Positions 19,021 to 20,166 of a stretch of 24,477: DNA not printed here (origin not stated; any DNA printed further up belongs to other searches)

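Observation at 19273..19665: Uninterrupted 17-heptad Tyr/Leu zipper with N-Y-T glycosylation sequons every 28 residues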

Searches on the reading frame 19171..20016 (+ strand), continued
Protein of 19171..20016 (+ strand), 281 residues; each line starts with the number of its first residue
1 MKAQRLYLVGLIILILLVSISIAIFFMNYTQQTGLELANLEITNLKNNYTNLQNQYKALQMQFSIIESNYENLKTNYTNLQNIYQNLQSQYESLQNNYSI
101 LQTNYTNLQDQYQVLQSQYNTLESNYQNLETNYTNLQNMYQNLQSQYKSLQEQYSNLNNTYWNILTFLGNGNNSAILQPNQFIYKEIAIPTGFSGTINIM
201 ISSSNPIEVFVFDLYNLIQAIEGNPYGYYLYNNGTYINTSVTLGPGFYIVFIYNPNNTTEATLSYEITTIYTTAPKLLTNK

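Call 33: search_solved_structures(query=A2, max_evalue=1, show_alignments=5)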
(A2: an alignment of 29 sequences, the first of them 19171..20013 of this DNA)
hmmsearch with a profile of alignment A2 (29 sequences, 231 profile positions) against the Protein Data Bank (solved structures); distinct sequences matched with E-value up to 1: 44.
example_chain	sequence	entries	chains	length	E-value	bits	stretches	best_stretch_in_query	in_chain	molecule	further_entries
5zoi_A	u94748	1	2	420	1.5e-07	34.3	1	40-89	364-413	Alpha-(1,3)-fucosyltransferase FucT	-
8qox_B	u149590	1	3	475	0.0022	20.6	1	3-115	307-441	Conserved membrane protein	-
5hyp_B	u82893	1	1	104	0.0038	19.8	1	41-118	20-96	M28 protein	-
4rsi_B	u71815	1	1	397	0.0053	19.3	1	33-133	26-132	Structural maintenance of chromosomes protein 4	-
6ano_B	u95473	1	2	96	0.0071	18.9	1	54-105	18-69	CASP8-associated protein 2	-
6aoz_B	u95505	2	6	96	0.013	18.1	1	54-105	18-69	CASP8-associated protein 2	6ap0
2jee_A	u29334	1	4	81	0.02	17.5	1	28-100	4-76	CELL DIVISION PROTEIN ZAPB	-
4om3_A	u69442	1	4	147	0.02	17.4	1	55-136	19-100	Transducin-like enhancer protein 1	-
6y09_C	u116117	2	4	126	0.021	17.4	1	48-110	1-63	Autophagy-related protein 16-1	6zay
4om2_A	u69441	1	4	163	0.026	17.1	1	55-136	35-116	Transducin-like enhancer protein 1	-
6pfp_A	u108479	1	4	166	0.027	17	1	48-108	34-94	Myosin-7 fused to GP7 and EB1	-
28op_U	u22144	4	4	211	0.034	16.7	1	13-117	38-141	Centromere protein U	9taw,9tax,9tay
2p22_C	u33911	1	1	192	0.035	16.6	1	24-117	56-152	Protein SRN2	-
4ll7_A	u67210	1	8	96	0.039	16.5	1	40-118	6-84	SWI5-dependent HO expression protein 3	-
7pb8_U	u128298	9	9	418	0.047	16.2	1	14-117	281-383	Centromere protein U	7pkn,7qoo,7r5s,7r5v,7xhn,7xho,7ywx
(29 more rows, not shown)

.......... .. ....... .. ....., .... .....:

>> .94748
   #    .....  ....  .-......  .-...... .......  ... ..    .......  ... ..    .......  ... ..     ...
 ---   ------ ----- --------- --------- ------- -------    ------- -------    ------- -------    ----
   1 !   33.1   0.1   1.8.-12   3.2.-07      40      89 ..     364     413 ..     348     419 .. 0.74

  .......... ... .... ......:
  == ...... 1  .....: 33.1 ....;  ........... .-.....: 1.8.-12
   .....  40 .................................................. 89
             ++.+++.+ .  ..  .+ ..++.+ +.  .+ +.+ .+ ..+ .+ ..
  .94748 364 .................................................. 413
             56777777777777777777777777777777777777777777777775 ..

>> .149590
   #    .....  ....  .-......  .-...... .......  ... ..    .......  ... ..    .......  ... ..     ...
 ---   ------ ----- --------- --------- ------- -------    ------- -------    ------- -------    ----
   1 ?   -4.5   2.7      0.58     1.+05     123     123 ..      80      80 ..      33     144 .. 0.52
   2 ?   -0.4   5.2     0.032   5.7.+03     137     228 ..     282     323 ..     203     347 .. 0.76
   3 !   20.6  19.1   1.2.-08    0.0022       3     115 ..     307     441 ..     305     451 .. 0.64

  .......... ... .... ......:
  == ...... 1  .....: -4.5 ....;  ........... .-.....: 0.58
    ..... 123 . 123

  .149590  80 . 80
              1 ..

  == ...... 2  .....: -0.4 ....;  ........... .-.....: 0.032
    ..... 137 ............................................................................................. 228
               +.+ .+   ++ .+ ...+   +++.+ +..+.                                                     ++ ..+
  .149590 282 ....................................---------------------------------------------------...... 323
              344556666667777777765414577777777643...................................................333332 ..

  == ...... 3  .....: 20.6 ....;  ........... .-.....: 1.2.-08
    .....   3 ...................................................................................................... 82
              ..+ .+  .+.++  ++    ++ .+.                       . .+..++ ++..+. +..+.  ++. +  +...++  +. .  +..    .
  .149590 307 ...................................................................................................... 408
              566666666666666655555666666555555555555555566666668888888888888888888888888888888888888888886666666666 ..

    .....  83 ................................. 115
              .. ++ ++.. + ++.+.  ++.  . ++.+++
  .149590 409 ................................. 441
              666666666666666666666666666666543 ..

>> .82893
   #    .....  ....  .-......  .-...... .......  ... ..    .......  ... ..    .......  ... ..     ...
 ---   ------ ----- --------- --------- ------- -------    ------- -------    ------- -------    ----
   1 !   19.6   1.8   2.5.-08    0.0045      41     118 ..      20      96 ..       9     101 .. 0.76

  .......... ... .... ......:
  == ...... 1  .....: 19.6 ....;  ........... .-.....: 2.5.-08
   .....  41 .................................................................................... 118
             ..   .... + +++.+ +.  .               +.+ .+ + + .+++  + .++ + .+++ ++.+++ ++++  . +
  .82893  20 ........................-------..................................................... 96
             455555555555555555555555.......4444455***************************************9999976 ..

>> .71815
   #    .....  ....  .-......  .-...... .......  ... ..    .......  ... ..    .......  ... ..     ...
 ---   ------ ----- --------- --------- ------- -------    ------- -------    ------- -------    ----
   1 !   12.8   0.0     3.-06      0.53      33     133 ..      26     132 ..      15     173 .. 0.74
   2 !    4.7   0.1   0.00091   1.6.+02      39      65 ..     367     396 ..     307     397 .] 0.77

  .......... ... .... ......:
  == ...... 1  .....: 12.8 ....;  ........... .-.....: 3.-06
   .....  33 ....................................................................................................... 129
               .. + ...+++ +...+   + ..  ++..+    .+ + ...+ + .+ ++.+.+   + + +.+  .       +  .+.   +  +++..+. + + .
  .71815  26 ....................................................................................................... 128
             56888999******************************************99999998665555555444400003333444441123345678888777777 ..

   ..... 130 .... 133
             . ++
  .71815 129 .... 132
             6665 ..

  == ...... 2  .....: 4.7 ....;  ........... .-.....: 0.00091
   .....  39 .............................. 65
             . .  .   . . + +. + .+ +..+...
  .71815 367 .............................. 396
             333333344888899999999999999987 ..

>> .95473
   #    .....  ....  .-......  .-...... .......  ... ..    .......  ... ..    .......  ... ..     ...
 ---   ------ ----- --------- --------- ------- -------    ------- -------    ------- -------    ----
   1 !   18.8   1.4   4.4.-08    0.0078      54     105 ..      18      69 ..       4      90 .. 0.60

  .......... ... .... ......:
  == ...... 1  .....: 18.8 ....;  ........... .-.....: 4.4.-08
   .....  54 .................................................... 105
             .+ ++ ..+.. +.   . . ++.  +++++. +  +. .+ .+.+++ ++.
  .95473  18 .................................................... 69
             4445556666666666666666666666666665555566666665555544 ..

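Call 42: find_encoding_contigs(protein=P0018, flank=6000, max_places=2)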
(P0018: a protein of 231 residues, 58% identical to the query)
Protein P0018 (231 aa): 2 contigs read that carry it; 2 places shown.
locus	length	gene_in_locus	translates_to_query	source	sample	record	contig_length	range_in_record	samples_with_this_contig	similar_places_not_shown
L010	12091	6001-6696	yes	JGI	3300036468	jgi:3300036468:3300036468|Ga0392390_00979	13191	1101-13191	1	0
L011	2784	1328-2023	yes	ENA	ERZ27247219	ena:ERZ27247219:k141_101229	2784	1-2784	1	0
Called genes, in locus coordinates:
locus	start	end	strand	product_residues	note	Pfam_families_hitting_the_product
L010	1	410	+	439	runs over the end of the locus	PF00589:Phage_integrase, PF16795:Phage_integr_3 (weak)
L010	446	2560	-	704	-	-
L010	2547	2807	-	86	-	-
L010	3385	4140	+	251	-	-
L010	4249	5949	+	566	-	PF00188:CAP (weak)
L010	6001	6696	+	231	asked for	PF06005:ZapB (faint), PF24161:CCDC39 (weak), PF02183:HALZ (weak)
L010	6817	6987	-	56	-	-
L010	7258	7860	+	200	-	PF01842:ACT (weak)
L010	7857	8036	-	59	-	-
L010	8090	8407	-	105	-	PF04014:MazE_antitoxin (faint)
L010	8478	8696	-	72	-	-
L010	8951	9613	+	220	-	PF00239:Resolvase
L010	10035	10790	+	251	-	-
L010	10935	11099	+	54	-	-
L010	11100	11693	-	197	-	-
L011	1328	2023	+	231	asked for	PF06005:ZapB (faint), PF24161:CCDC39 (weak), PF02183:HALZ (weak)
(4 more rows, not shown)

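Call 43: find_encoding_contigs(protein=P0014, flank=5000, max_places=2)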
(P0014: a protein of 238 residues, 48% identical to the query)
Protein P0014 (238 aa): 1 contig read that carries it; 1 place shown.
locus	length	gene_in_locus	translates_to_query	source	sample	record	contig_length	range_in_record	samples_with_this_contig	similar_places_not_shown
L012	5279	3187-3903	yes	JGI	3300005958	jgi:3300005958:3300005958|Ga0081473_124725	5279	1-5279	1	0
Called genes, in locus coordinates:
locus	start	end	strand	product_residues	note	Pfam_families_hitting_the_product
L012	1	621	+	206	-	?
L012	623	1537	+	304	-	PF13173:AAA_14, PF00004:AAA, PF01978:TrmB (weak), PF01022:HTH_5 (weak), PF12802:MarR_2 (weak), PF13412:HTH_24 (weak)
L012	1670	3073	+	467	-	-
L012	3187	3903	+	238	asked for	PF02183:HALZ (faint), PF06160:EzrA (weak), PF24161:CCDC39 (weak)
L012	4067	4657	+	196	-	PF02544:Steroid_dh, PF06966:DUF1295, PF04191:PEMT, PF04140:ICMT, PF01222:ERG4_ERG24 (weak)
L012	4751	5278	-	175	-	?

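Call 44: find_encoding_contigs(protein=P0034, flank=5000, max_places=2)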
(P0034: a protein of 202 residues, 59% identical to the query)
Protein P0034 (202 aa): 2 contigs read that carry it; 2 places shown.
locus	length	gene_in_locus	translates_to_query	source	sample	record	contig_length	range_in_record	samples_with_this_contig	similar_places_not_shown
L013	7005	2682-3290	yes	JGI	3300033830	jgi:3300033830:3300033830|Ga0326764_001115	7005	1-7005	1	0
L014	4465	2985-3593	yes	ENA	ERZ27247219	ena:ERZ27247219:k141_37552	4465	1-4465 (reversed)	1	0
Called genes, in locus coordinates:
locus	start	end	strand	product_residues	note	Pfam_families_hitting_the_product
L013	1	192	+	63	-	?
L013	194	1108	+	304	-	PF13173:AAA_14, PF00004:AAA (weak), PF01978:TrmB (faint), PF01022:HTH_5, PF13412:HTH_24 (weak)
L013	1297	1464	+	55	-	-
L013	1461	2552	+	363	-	-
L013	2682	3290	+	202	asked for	-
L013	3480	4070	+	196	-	PF02544:Steroid_dh, PF06966:DUF1295, PF04191:PEMT, PF04140:ICMT, PF01222:ERG4_ERG24 (weak)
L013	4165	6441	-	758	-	PF05317:Thermopsin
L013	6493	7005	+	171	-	?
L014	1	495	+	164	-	?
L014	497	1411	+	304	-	PF13173:AAA_14, PF00004:AAA (weak), PF01022:HTH_5, PF12802:MarR_2 (faint), PF12840:HTH_20 (weak), PF13412:HTH_24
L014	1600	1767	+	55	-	-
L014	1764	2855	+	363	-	-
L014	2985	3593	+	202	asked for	-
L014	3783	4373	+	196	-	PF02544:Steroid_dh, PF06966:DUF1295, PF04191:PEMT, PF04140:ICMT, PF01222:ERG4_ERG24 (weak)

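Call 58: find_related_loci(query=A2, collection=viral_contigs, flank=8000)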
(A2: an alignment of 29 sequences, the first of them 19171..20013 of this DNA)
Query A2 (281 aa) in viral_contigs; peptide patterns used: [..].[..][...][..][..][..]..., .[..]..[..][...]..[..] (x = any residue, [..] = any of these).
116 stretches matched a pattern, but none encodes a relative of the query by tblastn (E <= 1e-3).

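Call 60: search_protein_families(library=phrogs, proteins=[window:19171-20016:+], max_evalue=0.01)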
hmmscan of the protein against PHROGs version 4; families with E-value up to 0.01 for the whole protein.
window:19171-20016:+ (281 aa): 22 families
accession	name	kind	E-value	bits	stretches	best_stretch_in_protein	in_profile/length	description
phrog_167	-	tail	4.1e-07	29.1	1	41-160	26-153/1555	tail length tape measure protein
phrog_77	-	DNA, RNA and nucleotide metabolism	4.4e-06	26.5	1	41-161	659-779/967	SbcC-like subunit of palindrome specific endonuclease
phrog_6952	-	other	8e-06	26.8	0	108-155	41-91/181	DNA methyltransferase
phrog_17025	-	unknown function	1.9e-05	26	0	82-132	45-94/103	-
phrog_4704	-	tail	2e-05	24.4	2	41-157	25-154/625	tail length tape measure protein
phrog_9583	-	unknown function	2.1e-05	26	1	106-171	49-111/113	-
phrog_1533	-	tail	3.4e-05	22.5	1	41-162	24-153/1688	tail length tape measure protein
phrog_19577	-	head and packaging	0.00058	20.1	1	31-146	70-185/378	minor head protein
phrog_13644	-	unknown function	0.00076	21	0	54-110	6-62/113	-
phrog_1272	-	tail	0.00085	18.1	1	36-159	80-203/1606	tail length tape measure protein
phrog_18012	-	unknown function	0.00097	20.5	0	97-165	9-79/104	-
phrog_26174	-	unknown function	0.001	20.1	0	43-76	23-56/145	-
phrog_1847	-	unknown function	0.0011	19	1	12-156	6-120/474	-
phrog_14137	-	unknown function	0.0018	19.7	0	120-162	31-73/141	-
phrog_1293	-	tail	0.0022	16.8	1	40-158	15-146/1424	tail length tape measure protein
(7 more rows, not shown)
